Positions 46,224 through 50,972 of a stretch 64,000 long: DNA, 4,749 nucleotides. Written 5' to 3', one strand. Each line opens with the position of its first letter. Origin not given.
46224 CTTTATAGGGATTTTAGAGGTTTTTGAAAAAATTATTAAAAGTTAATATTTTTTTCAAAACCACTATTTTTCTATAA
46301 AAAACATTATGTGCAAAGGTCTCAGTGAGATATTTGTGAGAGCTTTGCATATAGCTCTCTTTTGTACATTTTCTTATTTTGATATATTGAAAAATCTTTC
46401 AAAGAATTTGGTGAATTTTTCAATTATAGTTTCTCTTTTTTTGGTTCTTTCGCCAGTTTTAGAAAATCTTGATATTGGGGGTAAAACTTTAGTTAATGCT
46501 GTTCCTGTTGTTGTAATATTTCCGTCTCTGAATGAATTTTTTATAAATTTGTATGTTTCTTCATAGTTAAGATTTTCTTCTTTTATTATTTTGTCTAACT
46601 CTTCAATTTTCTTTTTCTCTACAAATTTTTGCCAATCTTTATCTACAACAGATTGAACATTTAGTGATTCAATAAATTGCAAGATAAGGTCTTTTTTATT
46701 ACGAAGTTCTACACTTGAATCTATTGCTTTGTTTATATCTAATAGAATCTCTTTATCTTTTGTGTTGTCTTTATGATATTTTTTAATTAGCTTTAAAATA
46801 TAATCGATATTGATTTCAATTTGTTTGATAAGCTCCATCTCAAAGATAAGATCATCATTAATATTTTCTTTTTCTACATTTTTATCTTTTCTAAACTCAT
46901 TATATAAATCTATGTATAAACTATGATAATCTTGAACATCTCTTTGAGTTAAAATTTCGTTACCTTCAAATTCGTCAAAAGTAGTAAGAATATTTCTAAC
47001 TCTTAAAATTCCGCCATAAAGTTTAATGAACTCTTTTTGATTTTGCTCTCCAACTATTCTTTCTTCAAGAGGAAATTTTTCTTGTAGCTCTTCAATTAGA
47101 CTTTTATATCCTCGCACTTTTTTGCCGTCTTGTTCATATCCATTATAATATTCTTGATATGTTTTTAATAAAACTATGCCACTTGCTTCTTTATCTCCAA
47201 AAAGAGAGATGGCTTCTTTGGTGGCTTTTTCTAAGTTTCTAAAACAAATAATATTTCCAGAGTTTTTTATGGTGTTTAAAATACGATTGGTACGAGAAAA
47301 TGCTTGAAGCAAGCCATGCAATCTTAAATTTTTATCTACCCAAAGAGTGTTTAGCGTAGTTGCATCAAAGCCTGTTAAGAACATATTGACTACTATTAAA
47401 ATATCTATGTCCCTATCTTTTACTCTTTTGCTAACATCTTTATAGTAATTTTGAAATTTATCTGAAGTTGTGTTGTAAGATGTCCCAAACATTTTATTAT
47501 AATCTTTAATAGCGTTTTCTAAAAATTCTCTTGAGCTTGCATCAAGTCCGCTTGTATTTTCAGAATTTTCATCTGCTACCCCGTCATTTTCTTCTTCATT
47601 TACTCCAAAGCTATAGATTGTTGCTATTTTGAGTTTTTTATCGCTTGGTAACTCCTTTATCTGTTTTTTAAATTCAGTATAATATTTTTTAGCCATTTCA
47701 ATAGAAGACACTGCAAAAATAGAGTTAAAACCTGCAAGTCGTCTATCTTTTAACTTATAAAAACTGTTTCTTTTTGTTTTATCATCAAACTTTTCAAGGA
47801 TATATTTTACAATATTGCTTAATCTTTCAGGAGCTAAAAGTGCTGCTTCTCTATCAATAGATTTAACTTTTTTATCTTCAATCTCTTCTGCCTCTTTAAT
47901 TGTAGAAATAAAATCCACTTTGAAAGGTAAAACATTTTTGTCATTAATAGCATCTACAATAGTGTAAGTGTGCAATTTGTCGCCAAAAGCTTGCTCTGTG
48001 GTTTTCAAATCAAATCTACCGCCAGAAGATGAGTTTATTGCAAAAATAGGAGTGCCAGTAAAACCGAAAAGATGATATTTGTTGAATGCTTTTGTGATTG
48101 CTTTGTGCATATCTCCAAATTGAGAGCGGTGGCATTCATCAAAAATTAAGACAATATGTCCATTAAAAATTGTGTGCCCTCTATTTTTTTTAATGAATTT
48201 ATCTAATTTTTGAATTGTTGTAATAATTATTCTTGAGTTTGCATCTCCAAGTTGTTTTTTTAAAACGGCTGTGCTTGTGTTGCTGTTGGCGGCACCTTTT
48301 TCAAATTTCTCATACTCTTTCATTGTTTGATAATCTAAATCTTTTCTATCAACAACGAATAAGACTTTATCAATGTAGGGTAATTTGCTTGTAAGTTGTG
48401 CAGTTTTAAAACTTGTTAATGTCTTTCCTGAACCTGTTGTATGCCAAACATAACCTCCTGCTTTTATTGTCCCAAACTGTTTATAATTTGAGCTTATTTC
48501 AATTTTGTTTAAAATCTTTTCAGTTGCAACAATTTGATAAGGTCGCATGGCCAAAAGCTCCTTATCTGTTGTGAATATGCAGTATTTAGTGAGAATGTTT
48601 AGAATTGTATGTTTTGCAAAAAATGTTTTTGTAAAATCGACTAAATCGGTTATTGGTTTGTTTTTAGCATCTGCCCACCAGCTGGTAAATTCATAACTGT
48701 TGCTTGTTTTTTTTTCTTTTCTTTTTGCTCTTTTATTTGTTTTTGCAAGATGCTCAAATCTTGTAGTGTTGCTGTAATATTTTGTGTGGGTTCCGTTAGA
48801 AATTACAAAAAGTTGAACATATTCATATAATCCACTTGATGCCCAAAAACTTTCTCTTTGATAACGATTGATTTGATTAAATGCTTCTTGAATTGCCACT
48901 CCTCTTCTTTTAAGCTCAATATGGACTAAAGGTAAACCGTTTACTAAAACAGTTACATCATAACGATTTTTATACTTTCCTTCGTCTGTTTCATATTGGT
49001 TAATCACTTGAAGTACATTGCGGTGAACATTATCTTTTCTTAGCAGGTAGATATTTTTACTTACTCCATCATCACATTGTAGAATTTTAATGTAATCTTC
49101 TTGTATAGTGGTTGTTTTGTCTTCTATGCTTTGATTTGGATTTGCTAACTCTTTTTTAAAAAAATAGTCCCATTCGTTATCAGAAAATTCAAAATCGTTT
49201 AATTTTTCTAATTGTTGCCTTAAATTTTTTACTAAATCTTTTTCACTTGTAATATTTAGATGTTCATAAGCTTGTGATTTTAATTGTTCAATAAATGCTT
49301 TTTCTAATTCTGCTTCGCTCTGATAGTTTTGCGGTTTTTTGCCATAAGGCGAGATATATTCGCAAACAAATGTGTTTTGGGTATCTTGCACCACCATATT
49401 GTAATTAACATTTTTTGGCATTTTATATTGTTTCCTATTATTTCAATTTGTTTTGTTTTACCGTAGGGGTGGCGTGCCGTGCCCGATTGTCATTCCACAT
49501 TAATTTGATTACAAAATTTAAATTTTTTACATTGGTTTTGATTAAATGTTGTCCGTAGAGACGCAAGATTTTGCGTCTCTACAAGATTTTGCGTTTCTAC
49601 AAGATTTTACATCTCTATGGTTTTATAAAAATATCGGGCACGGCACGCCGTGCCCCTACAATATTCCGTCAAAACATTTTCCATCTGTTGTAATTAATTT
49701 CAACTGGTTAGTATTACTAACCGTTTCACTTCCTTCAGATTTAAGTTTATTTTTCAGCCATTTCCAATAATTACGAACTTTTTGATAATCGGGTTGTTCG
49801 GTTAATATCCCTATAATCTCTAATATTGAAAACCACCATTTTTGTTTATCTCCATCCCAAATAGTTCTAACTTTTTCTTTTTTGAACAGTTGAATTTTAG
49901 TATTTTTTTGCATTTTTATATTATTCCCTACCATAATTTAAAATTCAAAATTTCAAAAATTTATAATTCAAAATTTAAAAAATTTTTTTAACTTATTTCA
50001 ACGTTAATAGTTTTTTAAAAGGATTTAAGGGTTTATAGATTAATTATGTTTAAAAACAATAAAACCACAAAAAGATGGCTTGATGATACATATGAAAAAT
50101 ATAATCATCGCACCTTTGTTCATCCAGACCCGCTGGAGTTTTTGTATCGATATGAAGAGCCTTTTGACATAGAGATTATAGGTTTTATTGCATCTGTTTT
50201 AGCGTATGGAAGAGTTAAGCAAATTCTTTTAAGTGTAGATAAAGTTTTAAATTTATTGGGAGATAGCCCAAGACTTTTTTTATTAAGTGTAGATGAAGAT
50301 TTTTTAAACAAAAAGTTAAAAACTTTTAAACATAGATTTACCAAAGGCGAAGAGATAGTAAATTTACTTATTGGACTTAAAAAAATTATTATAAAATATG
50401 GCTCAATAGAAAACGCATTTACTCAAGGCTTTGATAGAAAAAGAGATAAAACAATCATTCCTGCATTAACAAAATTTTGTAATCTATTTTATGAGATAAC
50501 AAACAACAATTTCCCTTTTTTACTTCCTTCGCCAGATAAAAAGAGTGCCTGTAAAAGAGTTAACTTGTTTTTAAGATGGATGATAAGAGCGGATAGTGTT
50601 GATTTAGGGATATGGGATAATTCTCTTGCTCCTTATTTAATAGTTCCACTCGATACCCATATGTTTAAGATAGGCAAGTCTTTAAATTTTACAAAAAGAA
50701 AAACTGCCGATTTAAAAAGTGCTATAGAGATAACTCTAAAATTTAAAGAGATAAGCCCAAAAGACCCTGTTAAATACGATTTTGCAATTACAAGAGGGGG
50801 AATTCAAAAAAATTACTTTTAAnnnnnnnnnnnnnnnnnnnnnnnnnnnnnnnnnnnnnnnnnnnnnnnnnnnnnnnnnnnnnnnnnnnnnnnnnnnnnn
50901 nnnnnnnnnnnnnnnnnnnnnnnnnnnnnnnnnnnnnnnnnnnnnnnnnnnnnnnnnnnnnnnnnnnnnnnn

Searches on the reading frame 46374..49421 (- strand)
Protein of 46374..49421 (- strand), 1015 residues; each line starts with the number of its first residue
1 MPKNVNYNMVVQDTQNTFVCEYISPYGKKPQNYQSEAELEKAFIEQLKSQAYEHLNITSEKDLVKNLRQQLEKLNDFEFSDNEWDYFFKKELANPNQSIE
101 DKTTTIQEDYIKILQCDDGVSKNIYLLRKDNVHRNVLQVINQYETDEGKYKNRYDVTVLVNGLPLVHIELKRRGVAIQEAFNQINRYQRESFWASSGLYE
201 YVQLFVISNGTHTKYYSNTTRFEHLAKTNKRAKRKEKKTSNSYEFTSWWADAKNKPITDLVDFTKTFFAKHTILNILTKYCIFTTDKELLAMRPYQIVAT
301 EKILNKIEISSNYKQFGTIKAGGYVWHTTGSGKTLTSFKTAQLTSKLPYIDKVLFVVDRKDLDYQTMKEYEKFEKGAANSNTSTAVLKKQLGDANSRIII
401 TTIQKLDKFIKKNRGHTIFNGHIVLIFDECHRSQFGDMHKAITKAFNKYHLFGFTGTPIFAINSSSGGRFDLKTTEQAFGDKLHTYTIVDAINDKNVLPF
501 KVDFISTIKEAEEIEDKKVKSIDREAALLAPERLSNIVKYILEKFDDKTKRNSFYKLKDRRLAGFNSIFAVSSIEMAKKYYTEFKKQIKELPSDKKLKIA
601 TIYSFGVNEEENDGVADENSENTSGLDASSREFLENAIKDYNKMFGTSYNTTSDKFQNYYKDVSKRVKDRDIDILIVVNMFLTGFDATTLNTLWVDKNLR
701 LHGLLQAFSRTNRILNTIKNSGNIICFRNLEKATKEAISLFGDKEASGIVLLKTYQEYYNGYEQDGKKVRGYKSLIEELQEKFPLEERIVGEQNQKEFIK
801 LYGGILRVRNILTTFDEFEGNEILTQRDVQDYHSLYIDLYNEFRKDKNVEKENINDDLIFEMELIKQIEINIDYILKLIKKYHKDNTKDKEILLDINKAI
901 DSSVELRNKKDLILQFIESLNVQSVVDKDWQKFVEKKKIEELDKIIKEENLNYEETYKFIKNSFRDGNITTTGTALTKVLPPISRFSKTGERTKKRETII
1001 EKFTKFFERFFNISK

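Call 30: search_protein_families(library=pfam, proteins=[window:46374-49421:-], max_evalue=0.00001)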
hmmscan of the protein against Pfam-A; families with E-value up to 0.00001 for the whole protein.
window:46374-49421:- (1015 aa): 6 families
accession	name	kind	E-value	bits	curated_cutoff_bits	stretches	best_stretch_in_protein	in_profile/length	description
PF12008.13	EcoR124_C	-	3.5e-65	220.6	23.1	1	750-1010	1-260/260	Type I restriction and modification enzyme - subunit R C terminal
PF22679.2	T1R_D3-like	-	3.4e-61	206.7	27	1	564-729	2-158/158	Type I restriction enzyme subunit R domain 3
PF18766.7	SWI2_SNF2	-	5e-56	190.2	26.7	1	295-524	1-206/221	SWI2/SNF2 ATPase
PF04313.20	HSDR_N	-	9.8e-44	150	25.1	1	33-223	1-197/198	Type I restriction enzyme R protein N terminus (HSDR_N)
PF04851.21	ResIII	-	4.4e-39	134.4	22.5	1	291-459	3-163/164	Type III restriction enzyme, res subunit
PF00270.35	DEAD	-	1.2e-10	41.9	26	1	328-459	22-161/167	DEAD/DEAH box helicase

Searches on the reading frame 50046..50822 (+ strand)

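Call 9: search_protein_families(library=pfam, proteins=[window:50046-50822:+], max_evalue=0.01)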
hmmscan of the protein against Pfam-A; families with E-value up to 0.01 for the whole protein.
window:50046-50822:+ (258 aa): 1 family
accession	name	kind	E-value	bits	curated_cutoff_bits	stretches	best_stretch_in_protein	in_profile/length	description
PF09674.15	DUF2400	-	5.7e-76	255.9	25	1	28-253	1-224/225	Protein of unknown function (DUF2400)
